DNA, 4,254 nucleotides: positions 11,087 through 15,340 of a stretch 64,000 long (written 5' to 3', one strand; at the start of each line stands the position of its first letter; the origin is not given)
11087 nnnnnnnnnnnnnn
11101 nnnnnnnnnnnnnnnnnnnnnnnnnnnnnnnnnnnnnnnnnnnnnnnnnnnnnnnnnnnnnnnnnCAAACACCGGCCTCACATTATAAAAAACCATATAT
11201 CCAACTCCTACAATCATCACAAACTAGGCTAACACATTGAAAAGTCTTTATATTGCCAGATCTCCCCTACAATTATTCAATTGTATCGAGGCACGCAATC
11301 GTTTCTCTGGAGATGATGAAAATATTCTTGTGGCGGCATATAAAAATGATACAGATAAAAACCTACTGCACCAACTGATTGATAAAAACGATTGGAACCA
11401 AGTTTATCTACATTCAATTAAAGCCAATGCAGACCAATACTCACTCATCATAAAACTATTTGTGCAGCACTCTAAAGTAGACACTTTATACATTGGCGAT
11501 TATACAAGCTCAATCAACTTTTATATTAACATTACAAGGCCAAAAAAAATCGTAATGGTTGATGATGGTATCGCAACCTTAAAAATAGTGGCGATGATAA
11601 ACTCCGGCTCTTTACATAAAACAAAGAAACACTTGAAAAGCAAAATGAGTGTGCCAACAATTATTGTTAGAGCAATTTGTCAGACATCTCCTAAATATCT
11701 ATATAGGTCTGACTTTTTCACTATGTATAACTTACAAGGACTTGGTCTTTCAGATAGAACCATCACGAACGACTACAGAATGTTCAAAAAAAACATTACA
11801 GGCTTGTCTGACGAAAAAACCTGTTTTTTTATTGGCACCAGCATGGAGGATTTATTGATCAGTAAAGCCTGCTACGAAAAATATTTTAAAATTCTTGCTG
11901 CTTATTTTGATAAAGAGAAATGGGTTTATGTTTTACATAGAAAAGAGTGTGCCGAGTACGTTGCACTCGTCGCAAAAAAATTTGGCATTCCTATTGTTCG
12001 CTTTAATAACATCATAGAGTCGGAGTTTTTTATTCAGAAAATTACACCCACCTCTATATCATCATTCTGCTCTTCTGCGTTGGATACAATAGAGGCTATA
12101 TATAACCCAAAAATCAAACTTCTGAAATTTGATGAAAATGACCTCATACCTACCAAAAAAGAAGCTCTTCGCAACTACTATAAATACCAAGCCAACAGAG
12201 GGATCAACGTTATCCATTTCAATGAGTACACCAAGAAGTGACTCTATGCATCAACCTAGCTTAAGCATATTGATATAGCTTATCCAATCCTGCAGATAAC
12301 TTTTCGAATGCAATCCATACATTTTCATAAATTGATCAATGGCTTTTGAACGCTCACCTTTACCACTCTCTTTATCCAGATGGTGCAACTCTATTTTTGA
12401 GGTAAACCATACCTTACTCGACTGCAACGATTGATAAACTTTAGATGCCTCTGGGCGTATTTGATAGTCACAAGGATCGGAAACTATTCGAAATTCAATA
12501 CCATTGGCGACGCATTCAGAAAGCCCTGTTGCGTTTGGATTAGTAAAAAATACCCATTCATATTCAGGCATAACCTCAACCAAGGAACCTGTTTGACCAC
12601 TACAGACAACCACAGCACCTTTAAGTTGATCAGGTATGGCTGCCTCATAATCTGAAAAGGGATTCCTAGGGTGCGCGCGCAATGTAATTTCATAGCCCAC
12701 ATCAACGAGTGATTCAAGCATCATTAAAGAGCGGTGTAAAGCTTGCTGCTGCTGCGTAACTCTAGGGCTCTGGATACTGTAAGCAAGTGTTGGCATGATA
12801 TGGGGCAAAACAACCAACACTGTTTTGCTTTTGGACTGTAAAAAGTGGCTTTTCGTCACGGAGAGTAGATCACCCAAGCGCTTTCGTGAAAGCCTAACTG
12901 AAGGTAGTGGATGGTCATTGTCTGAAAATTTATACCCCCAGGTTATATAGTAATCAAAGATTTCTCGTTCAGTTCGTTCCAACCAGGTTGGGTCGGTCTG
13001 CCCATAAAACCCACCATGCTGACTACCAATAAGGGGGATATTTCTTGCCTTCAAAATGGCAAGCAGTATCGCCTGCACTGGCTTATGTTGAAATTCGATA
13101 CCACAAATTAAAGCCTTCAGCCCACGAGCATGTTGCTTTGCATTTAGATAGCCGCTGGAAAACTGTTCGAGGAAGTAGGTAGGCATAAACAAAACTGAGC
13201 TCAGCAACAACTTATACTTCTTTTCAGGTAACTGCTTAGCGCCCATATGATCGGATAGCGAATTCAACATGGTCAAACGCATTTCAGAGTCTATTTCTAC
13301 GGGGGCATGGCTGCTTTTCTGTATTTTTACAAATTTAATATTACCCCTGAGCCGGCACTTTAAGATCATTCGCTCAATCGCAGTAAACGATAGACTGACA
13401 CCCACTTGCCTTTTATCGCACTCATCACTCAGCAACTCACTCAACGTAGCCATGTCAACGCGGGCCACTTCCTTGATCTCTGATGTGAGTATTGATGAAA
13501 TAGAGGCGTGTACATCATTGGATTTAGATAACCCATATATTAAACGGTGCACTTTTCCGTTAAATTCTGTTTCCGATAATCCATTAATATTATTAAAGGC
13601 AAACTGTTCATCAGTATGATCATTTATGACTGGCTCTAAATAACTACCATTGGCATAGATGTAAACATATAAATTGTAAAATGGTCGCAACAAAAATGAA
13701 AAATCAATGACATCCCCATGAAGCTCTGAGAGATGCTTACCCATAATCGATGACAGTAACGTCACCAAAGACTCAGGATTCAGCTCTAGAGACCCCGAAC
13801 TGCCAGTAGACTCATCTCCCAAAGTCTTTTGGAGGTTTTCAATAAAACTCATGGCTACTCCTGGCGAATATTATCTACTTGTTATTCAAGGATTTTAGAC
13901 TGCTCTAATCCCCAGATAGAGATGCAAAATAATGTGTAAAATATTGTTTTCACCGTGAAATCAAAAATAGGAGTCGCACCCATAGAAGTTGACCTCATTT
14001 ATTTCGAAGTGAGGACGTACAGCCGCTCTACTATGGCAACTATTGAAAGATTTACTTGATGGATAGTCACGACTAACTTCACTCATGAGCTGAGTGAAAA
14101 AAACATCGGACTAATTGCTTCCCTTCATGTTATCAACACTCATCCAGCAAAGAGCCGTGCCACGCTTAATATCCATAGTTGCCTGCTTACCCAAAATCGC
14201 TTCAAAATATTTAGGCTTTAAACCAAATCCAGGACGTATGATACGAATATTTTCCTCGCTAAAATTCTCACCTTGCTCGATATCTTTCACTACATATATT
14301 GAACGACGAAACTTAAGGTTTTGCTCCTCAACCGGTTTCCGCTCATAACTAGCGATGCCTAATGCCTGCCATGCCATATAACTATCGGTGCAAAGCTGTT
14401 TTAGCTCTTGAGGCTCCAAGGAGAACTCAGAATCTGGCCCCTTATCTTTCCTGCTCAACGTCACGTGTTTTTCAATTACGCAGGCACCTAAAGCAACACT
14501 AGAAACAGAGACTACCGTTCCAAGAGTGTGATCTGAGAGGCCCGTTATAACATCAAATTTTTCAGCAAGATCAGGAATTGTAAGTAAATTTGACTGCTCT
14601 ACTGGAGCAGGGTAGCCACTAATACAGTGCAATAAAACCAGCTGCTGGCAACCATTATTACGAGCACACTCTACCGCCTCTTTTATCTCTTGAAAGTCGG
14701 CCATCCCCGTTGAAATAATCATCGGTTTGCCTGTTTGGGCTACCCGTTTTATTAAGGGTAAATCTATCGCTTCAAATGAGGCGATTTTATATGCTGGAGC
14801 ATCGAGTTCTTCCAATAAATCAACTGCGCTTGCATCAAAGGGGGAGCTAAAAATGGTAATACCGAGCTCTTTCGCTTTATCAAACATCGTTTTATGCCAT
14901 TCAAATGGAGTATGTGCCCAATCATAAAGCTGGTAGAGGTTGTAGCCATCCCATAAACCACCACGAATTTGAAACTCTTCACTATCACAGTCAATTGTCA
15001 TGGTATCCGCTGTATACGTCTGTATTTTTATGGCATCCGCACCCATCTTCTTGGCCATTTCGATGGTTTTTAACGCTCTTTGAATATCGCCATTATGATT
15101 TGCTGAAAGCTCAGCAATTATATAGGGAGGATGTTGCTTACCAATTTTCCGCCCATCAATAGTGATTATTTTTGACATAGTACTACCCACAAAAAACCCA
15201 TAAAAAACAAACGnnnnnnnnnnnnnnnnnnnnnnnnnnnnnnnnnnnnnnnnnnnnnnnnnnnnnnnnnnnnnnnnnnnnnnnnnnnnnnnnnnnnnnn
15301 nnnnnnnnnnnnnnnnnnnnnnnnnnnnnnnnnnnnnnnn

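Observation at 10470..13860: AT-rich insert in the LPS/pseudaminic-acid locus carrying a family-2 sulfotransferase and two orphan transferase-like genes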

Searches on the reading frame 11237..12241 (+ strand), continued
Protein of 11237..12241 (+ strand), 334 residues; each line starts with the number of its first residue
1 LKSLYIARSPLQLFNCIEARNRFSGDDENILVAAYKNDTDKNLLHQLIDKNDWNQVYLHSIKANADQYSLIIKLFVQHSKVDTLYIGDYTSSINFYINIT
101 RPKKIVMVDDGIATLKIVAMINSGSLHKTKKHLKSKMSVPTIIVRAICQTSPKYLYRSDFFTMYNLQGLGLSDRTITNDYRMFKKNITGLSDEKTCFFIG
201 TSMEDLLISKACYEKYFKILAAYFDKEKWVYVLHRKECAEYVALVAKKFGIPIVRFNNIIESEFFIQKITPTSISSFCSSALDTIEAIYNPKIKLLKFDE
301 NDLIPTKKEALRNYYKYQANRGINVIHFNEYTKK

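Call 105: fold_search(model_id=the predicted structure, library=pdb)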
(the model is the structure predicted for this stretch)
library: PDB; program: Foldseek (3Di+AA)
matches with E <= 10: 1525; with E <= 0.001: 95
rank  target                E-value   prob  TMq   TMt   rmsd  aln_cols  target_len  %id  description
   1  5wcn_A                4.0e-12  1.00  0.60  0.54   7.5       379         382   15  Structure of a bacterial polysialyltransferase in complex with CDP (released 2017-08-02)
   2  5wc6_A                5.2e-11  1.00  0.59  0.53   7.5       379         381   15  Structure of a bacterial polysialyltransferase at 2.2 Angstrom resolution (released 2017-08-02)
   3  2yk4                  3.0e-08  1.00  0.41  0.42  17.1       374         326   16  Structure of Neisseria LOS-specific sialyltransferase (NST). (released 2011-08-31)
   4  2yk7                  4.5e-08  1.00  0.42  0.44  16.9       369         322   16  Structure of Neisseria LOS-specific sialyltransferase (NST), in complex with CMP-3F-Neu5Ac. (released 2011-08-31)
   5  2yk5                  7.2e-08  1.00  0.40  0.41  17.1       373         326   16  Structure of Neisseria LOS-specific sialyltransferase (NST), in complex with CMP. (released 2011-08-31)
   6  8sxy_A                1.4e-06  1.00  0.46  0.43   9.8       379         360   11  X-ray crystal structure of UDP- 2,3-diacetamido-2,3-dideoxy-glucuronic acid-2-epimerase from Thermus thermophilus stra (released 2023-09-13)
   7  7vz6_H                4.0e-06  1.00  0.46  0.42   8.9       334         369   11  The crystal structure of Non-hydrolyzing UDPGlcNAc 2-epimerase in complex with UDP-glucose (released 2022-11-16)
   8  8sxv_A                5.4e-06  1.00  0.53  0.50   8.1       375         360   10  X-ray crystal structure of UDP- 2,3-diacetamido-2,3-dideoxy-glucuronic acid-2-epimerase from Thermus thermophilus stra (released 2023-09-13)
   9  8dvz                  5.7e-06  1.00  0.48  0.44   8.7       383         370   11  Structure of the Campylobacter concisus glycosyltransferase PglA R282V variant (released 2024-01-17)
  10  6lfz_A                6.0e-06  1.00  0.56  0.45   8.2       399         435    8  Crystal structure of SbCGTb in complex with UDPG (released 2020-11-18)
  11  7vza_H                7.2e-06  1.00  0.46  0.43   8.9       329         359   11  The crystal structure of Non-hydrolyzing UDPGlcNAc 2-epimerase in complex with UDP (released 2022-11-16)
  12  7vza_A                7.2e-06  1.00  0.45  0.42   9.1       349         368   11  The crystal structure of Non-hydrolyzing UDPGlcNAc 2-epimerase in complex with UDP (released 2022-11-16)
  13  8dqd                  7.2e-06  1.00  0.46  0.43   9.0       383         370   10  Structure of the Campylobacter concisus glycosyltransferase PglA (released 2024-01-17)
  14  3ot5_C                7.6e-06  1.00  0.54  0.49   8.3       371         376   10  2.2 Angstrom Resolution Crystal Structure of putative UDP-N-acetylglucosamine 2-epimerase from Listeria monocytogenes (released 2010-09-22)
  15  4neq                  8.1e-06  1.00  0.51  0.48   8.1       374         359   12  The structure of UDP-GlcNAc 2-epimerase from Methanocaldococcus jannaschii (released 2014-04-23)
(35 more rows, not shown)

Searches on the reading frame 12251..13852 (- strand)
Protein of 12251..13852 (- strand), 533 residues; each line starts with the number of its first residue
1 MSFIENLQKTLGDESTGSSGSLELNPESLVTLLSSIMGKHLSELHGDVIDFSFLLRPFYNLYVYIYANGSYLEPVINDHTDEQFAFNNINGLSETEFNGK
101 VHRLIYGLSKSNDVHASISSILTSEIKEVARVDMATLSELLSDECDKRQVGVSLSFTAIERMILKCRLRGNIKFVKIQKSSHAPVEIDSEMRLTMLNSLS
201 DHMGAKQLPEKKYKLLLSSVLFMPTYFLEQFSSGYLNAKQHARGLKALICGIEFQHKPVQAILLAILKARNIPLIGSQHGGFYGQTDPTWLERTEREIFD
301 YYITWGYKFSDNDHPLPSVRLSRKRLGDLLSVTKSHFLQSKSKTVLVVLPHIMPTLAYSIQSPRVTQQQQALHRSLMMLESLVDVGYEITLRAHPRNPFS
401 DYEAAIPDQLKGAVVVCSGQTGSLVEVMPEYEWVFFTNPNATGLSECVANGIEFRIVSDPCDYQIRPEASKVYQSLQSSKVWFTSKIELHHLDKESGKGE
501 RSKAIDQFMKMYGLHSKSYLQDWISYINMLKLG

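Call 4: search_protein_families(library=pfam, proteins=[window:12251-13852:-], max_evalue=0.01)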
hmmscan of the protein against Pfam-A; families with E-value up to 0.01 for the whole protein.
window:12251-13852:- (533 aa): 0 families

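Call 5: search_protein_families(library=ncbifam, proteins=[window:12251-13852:-], max_evalue=0.01)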
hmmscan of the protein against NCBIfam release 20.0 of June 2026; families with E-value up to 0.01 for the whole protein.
window:12251-13852:- (533 aa): 1 family
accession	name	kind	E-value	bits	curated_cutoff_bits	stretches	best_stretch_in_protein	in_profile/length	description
TIGR04331.1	o_ant_LIC12162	subfamily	4.6e-17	62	225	1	149-485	212-535/585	LIC12162 family transferase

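Call 9: search_solved_structures(query=window:12251-13852:-, max_evalue=10, show_alignments=2)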
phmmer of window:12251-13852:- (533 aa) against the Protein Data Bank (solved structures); distinct sequences matched with E-value up to 10: 0.

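Call 12: find_homologous_proteins(query=window:12251-13852:-)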
Query window:12251-13852:- (533 aa): 6 proteins with E <= 0.001 among 8000 candidates.
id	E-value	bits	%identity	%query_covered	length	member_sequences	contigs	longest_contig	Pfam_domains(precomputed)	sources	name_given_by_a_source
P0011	0.0e+0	1204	100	100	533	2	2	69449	PF27859.1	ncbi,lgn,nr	ncbi:MAG: hypothetical protein L3J62_06410 [Gammaproteobacteria bacterium]|nr:hypothetical protein [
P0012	1.7e-259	880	73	100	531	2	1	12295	PF27859.1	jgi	-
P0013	1.2e-222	759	64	100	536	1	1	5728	PF27859.1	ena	-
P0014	2.6e-129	451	43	100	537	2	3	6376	PF27859.1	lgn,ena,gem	-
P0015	1.4e-128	448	44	100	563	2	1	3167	PF27859.1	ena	-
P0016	5.1e-70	255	30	94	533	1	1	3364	PF27859.1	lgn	-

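Call 22: find_encoding_contigs(protein=P0012, flank=10000, max_places=2)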
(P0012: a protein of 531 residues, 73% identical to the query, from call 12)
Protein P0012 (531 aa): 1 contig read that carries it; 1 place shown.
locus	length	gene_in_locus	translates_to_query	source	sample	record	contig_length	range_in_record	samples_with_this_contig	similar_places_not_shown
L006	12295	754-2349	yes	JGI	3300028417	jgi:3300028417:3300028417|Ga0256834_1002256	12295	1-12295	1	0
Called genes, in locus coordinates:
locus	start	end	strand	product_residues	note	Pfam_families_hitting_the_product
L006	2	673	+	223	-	?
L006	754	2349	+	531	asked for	PF27859:LIC12162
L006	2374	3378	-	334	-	-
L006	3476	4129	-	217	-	PF03567:Sulfotransfer_2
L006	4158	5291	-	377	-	PF13439:Glyco_transf_4, PF13579:Glyco_trans_4_4, PF20706:GT4-conflict (faint), PF00534:Glycos_transf_1, PF13692:Glyco_trans_1_4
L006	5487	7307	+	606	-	PF13522:GATase_6, PF13537:GATase_7, PF00733:Asn_synthase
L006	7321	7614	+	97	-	-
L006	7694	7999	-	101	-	-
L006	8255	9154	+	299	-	PF01171:ATP_bind_3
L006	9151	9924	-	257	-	PF01209:Ubie_methyltran (weak), PF05175:MTS (weak), PF13489:Methyltransf_23, PF13847:Methyltransf_31, PF08241:Methyltransf_11, PF08242:Methyltransf_12, PF13649:Methyltransf_25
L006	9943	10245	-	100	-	PF12823:DUF3817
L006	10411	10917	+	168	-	PF00731:AIRC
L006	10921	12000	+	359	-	PF22660:RS_preATP-grasp-like, PF02222:ATP-grasp, PF17769:PurK_C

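Call 29: predict_structure(alignment_id=A2)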
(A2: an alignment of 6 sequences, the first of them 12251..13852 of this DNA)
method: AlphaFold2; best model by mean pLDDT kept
length: 533 residues; sequences in the alignment: 6
mean_pLDDT: 68.4   pTM: 0.65
mean pLDDT of the five models: 68.4, 66.2, 60.7, 58.7, 54.7
residues with pLDDT >= 90: 31; 70-90: 270; 50-70: 127; < 50: 105
segments of 3 or more residues with pLDDT < 50: 1-24, 78-80, 128-146, 278-290, 305-336, 354-362, 513-516
pLDDT, mean of each block of 10 residues (from residue 1): 41 34 59 79 65 74 77 64 64 70 87 91 65 42 53 70 77 67 64 87 85 89 78 76 77 63 75 59 41 53 46 40 40 53 88 47 62 89 87 80 83 81 75 84 65 84 65 82 85 68 74 54 71 61
secondary structure, 60 per line:
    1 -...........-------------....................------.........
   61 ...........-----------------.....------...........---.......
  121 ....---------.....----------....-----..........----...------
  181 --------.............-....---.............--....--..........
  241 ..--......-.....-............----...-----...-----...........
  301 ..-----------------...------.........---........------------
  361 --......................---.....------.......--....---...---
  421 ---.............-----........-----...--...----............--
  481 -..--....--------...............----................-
elements in order: H2-12 H26-45 H52-71 H89-93 H100-110 H114-124 H134-138 E149-152 H158-167 E172-174 H189-201 H203-206 H210-222 H225-228 H231-242 E245-250 H252-256 H258-269 E274-276 H290-302 H329-337 E341-348 H363-384 E388-392 H399-405 H408-411 E415-417 H424-430 E431-436 H442-449 E455-457 H467-478 H486-489 H498-512 H517-532

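Call 31: search_solved_structures(query=A2, max_evalue=10, show_alignments=3)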
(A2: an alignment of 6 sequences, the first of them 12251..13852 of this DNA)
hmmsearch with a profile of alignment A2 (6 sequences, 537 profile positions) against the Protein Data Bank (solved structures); distinct sequences matched with E-value up to 10: 0.

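Call 53: find_related_loci(query=A2, collection=genome_contigs, flank=10000)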
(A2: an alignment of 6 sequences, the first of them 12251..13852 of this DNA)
Query A2 (533 aa) in genome_contigs; peptide patterns used: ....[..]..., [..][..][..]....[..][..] (x = any residue, [..] = any of these).
107 stretches matched a pattern; 4 encode a relative of the query (tblastn E <= 1e-3); 4 distinct loci.
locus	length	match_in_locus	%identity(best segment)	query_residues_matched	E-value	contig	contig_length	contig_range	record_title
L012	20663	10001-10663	26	255-481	1e-9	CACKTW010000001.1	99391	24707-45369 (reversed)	uncultured Pelagibacteraceae bacterium isolate AG-457-I17 genome assembly, contig: AG-457-I17_NODE_1, whole genome shotg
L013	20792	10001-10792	21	214-481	4e-9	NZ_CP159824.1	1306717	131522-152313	Candidatus Pelagibacter sp. Uisw_092 chromosome, complete genome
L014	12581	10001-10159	38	273-325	4e-7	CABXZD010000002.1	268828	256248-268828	MAG: uncultured Pelagibacteraceae bacterium isolate AG-325-L02 genome assembly, contig: AG-325-L02_NODE_2, whole genome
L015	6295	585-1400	21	264-530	3e-6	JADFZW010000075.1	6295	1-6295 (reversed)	MAG: Oligoflexia bacterium isolate nKLKbin12 nKLK_bin12_NODE_75_length_6295_cov_22.896563, whole genome shotgun sequence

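Call 91: search_solved_structures(query=A6, max_evalue=10, show_alignments=2)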
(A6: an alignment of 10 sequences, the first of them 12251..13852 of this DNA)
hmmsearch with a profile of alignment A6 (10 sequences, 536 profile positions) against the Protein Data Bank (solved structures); distinct sequences matched with E-value up to 10: 1.
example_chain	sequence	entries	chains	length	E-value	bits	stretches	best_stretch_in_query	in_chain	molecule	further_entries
3ic7_A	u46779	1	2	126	0.15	14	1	412-489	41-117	Putative transcriptional regulator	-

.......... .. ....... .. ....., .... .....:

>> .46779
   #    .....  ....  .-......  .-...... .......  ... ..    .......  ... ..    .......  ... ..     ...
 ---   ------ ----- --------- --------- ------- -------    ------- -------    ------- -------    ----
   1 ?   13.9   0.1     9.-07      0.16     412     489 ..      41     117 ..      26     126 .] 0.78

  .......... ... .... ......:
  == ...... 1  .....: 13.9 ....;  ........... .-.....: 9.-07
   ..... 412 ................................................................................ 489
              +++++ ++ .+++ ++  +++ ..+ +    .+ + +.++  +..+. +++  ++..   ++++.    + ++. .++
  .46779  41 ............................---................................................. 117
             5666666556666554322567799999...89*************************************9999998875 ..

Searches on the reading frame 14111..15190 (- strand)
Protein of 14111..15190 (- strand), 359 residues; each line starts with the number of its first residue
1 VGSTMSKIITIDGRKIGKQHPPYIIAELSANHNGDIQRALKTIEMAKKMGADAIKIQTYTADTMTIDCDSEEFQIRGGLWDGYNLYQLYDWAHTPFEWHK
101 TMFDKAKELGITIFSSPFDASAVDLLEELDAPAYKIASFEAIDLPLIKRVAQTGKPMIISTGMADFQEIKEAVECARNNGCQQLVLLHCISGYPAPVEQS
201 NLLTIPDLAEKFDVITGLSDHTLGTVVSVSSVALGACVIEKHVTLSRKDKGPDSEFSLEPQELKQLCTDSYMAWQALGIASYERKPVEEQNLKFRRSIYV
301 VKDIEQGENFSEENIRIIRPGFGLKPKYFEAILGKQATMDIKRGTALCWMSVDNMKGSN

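Call 4: search_protein_families(library=pfam, proteins=[window:14111-15190:-], max_evalue=0.01)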
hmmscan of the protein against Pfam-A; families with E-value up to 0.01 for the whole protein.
window:14111-15190:- (359 aa): 2 families
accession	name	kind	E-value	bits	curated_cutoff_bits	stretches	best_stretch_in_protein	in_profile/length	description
PF03102.20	NeuB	-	1.9e-88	296.5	22.1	1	43-279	2-238/241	NeuB family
PF08666.17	SAF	-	6.3e-10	39.9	21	1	295-347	1-57/63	SAF domain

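Call 5: search_protein_families(library=ncbifam, proteins=[window:14111-15190:-], max_evalue=0.01)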
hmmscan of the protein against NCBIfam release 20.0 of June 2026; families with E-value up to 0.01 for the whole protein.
window:14111-15190:- (359 aa): 4 families
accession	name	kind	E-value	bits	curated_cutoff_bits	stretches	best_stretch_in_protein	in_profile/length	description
TIGR03586.1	PseI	equivalog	6.5e-159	528.4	340.25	1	21-347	1-327/327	pseudaminic acid synthase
TIGR03569.1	NeuB_NnaB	equivalog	4.4e-93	311.9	399.65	1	23-346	2-328/329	N-acetylneuraminate synthase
NF006421.0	PRK08673.1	subfamily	0.0051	16.1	335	0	105-187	153-235/338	3-deoxy-7-phosphoheptulonate synthase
TIGR01361.1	DAHP_synth_Bsub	equivalog_domain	0.0066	15.9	267.75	0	92-188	74-167/260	3-deoxy-7-phosphoheptulonate synthase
